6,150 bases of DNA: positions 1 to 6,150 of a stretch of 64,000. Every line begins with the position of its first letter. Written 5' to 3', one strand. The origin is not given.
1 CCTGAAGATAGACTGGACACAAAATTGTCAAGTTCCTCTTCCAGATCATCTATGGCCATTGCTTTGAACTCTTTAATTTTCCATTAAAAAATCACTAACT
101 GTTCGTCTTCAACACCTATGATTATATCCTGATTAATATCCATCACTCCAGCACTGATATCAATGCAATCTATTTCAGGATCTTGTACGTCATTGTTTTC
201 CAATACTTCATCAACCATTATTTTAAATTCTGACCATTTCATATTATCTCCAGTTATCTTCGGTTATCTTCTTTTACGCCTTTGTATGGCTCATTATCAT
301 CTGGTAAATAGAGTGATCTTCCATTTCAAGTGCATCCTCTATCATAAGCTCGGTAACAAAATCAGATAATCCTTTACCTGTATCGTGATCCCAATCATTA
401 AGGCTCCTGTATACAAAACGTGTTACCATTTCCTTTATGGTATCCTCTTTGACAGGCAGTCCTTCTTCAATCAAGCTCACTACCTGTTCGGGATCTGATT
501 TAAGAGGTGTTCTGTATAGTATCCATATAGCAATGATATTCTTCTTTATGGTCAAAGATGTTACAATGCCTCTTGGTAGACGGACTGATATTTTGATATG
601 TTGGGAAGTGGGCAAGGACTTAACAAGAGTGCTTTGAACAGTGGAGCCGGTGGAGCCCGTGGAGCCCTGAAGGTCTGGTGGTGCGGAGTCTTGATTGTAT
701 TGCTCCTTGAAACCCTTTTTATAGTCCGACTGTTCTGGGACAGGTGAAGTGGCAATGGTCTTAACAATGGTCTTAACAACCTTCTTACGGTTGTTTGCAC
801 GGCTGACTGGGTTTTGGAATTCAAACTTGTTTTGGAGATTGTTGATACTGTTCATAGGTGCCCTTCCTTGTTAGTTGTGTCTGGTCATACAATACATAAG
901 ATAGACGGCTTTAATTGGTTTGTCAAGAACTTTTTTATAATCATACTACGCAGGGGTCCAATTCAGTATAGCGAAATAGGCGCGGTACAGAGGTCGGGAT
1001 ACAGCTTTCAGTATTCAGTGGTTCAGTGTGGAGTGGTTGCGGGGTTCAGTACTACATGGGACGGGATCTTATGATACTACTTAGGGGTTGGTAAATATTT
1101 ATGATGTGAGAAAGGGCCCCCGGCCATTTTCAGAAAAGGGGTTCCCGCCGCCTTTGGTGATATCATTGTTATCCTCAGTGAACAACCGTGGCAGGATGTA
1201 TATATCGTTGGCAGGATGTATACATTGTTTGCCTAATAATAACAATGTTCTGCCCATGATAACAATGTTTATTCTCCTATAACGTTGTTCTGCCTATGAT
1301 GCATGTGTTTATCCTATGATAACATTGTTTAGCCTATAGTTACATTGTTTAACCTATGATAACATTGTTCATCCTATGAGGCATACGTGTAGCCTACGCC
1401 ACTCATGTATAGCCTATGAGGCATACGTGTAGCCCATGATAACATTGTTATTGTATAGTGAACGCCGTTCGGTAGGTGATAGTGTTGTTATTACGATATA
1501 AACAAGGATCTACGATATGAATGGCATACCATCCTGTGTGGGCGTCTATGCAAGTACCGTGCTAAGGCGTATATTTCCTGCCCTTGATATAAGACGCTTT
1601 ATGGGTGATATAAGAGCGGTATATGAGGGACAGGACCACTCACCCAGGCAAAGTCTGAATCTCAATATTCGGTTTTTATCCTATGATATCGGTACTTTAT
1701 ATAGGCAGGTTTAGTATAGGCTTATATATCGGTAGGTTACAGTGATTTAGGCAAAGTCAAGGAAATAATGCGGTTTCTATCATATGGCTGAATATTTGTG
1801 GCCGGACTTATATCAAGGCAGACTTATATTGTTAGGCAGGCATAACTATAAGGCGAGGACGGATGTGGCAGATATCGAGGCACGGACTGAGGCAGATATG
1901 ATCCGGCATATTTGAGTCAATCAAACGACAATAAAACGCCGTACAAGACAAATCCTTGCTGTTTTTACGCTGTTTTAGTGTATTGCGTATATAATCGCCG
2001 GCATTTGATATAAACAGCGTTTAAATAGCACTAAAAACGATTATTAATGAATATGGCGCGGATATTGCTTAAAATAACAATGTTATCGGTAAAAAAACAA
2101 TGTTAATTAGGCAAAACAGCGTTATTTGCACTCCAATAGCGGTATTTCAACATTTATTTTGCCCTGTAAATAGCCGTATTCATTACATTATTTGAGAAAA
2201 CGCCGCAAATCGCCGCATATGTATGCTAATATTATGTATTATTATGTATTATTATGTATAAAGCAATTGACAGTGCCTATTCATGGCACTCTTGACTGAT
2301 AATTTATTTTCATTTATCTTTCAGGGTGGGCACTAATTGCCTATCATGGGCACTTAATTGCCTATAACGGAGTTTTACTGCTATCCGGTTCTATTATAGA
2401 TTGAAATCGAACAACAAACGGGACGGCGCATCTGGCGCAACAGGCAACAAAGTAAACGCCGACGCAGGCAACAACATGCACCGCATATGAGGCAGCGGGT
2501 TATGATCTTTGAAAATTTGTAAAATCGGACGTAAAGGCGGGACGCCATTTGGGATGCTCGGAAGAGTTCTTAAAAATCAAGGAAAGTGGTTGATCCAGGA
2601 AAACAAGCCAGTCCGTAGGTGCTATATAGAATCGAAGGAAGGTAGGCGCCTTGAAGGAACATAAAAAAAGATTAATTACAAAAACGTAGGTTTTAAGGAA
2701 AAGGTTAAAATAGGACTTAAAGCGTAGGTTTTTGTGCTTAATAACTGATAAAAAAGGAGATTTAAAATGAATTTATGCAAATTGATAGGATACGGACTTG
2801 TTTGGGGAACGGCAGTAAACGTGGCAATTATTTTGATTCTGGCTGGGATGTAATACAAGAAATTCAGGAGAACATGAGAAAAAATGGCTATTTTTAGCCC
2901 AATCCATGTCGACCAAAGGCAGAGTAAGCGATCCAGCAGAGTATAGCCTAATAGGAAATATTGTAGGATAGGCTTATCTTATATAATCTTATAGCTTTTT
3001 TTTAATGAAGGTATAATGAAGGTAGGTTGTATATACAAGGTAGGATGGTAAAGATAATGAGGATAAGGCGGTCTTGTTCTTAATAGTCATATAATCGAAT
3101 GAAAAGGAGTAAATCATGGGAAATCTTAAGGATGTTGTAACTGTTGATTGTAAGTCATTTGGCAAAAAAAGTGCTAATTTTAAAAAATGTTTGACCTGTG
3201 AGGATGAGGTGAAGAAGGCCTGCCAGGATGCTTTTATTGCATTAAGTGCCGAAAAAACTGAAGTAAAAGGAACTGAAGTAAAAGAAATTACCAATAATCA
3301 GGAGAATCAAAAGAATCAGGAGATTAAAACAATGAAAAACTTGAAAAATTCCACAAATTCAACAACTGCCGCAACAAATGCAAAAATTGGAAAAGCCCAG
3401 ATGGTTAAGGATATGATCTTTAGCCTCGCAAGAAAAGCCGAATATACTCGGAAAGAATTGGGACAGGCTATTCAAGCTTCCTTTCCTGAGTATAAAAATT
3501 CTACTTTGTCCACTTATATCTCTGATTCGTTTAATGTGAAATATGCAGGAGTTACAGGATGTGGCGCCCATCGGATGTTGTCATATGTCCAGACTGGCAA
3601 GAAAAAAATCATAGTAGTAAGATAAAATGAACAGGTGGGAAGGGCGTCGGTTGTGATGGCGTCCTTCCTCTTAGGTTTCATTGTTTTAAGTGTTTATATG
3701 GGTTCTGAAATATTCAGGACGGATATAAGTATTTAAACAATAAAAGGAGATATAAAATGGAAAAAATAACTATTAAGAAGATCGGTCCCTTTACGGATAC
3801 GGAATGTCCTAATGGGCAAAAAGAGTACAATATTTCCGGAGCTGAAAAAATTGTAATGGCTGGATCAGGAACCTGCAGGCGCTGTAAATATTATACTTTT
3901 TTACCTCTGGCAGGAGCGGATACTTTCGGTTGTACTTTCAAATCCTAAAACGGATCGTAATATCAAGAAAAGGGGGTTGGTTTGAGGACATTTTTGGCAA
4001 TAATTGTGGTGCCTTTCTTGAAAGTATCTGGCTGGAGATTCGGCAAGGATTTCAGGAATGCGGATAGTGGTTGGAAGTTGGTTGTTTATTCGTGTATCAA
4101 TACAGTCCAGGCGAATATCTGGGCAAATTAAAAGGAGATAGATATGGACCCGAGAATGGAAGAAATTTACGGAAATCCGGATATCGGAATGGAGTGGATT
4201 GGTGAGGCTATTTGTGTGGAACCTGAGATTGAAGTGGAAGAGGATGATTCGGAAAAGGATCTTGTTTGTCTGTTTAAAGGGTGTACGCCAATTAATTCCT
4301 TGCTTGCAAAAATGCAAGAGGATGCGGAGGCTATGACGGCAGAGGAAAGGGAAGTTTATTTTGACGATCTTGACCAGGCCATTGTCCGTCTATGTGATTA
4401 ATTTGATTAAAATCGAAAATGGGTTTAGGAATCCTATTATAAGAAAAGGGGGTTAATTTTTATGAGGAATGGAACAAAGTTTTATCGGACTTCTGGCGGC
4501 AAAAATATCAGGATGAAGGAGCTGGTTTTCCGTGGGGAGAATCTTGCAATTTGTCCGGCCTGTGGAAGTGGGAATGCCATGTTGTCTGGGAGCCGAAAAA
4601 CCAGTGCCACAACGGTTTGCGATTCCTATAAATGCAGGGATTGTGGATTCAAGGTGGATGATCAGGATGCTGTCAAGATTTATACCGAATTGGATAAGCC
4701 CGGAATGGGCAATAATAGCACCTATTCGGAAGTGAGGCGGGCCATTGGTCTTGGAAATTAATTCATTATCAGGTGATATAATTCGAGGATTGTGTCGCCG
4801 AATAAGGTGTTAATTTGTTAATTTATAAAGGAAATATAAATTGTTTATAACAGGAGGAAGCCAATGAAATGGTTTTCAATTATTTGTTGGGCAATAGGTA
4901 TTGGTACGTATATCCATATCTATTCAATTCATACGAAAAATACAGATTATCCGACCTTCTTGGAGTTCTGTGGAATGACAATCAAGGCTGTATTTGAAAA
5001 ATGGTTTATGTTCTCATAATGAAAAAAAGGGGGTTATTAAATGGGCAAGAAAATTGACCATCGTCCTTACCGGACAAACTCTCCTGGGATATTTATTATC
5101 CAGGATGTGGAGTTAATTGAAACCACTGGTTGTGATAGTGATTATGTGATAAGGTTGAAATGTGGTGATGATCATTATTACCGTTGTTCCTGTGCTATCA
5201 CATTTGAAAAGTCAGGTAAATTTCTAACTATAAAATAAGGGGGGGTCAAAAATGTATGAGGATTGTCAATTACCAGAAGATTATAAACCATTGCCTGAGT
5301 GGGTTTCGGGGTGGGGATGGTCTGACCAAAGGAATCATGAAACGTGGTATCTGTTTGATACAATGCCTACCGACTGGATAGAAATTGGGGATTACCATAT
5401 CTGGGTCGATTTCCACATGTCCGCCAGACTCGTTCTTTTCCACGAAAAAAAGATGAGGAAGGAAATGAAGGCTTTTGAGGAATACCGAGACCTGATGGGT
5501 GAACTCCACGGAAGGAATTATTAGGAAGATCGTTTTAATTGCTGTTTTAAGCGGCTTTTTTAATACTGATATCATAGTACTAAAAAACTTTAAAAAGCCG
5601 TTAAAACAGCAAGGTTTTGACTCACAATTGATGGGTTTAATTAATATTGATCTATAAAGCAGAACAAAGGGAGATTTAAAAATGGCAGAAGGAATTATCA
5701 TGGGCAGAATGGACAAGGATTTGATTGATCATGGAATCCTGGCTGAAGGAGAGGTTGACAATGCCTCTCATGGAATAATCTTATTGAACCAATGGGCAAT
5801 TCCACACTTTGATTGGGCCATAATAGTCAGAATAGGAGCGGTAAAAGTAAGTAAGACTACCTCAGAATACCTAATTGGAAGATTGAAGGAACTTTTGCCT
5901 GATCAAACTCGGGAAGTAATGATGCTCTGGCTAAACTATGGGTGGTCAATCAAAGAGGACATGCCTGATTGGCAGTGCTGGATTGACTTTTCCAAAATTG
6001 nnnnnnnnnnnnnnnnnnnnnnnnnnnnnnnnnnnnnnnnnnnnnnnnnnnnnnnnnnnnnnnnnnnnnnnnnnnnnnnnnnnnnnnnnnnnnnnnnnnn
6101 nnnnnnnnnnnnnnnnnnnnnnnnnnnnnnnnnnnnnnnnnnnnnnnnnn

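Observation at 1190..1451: Thirteen tandem 20-bp iterons with a palindromic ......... core: candidate origin of replication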

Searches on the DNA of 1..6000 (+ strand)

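Call 6: search_dna_similar(query=window:1-6000:+, collection=phages, mode=near)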
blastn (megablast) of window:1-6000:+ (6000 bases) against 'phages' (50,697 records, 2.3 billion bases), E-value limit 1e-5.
No match.

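Call 53: search_dna_similar(query=window:1100-1520:+, collection=phages, mode=distant, max_evalue=1, max_rows=30)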
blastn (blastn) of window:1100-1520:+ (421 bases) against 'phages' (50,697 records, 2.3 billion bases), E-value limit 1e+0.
Records with a match: 13; places in all: 13; records where one place covers at least 80% of the query: 0.
Best place of each record, by identity: 90-95% 10; 80-90% 3.
By first word of the organism name: Staphylococcus 8; Sulfolobus 5.
By host as written in the record: Staphylococcus aureus 4; Sulfolobus 2; Sulfolobus solfataricus P2 2; Sulfolobus islandicus REY15A 1; Staphylococcus aureus RN4220 1; Staphylococcus aureus ATCC 29213 1; Staphylococcus aureus CCARM 3089 1; Staphylococcus aureus ATCC43300 1.
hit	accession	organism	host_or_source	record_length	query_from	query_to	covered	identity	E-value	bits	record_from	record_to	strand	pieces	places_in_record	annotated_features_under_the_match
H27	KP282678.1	Sulfolobus monocaudavirus SMV4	Sulfolobus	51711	374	406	8%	91.2%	3e-2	46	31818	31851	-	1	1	hypothetical protein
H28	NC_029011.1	Sulfolobus monocaudavirus SMV4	Sulfolobus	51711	374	406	8%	91.2%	3e-2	46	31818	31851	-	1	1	hypothetical protein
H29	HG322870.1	Sulfolobus monocaudavirus SMV1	Sulfolobus solfataricus P2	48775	374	406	8%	88.2%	4e-1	41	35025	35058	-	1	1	hypothetical protein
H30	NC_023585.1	Sulfolobus monocaudavirus SMV1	Sulfolobus solfataricus P2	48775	374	406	8%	88.2%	4e-1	41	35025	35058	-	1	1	hypothetical protein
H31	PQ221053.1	Sulfolobus phage SMV1a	Sulfolobus islandicus REY15A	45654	374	406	8%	88.2%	4e-1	41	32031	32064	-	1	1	hypothetical protein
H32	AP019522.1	Staphylococcus phage MR003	Staphylococcus aureus RN4220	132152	215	242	7%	93.1%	4e-1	41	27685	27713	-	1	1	hypothetical protein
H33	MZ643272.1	Staphylococcus phage vB_Sau-RP15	Staphylococcus aureus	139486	215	242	7%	93.1%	4e-1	41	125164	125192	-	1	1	hypothetical protein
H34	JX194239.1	Staphylococcus phage SA11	Staphylococcus aureus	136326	215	242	7%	93.1%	4e-1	41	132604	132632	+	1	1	hypothetical protein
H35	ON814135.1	Staphylococcus phage vB_SauM-V1SA20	Staphylococcus aureus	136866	215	242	7%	93.1%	4e-1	41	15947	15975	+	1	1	putative serine/threonine protein phosphatase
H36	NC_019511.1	Staphylococcus phage SA11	Staphylococcus aureus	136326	215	242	7%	93.1%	4e-1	41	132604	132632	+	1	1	RNA ligase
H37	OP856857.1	Staphylococcus phage PBSA08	Staphylococcus aureus ATCC 29213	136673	215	242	7%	93.1%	4e-1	41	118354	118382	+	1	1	hypothetical protein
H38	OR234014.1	Staphylococcus phage SAC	Staphylococcus aureus CCARM 3089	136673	215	242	7%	93.1%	4e-1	41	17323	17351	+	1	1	nucleotide 2-deoxyribosyltransferase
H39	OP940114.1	Staphylococcus phage vB_SauM_VL10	Staphylococcus aureus ATCC43300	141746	215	242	7%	93.1%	4e-1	41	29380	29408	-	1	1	putative serine/threonine protein phosphatase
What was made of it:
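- Tried and rejected: A near-identity search of window 1-6000 and a distant search of 1100-1520 against cultured phages found nothing useful (calls 6, 53).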
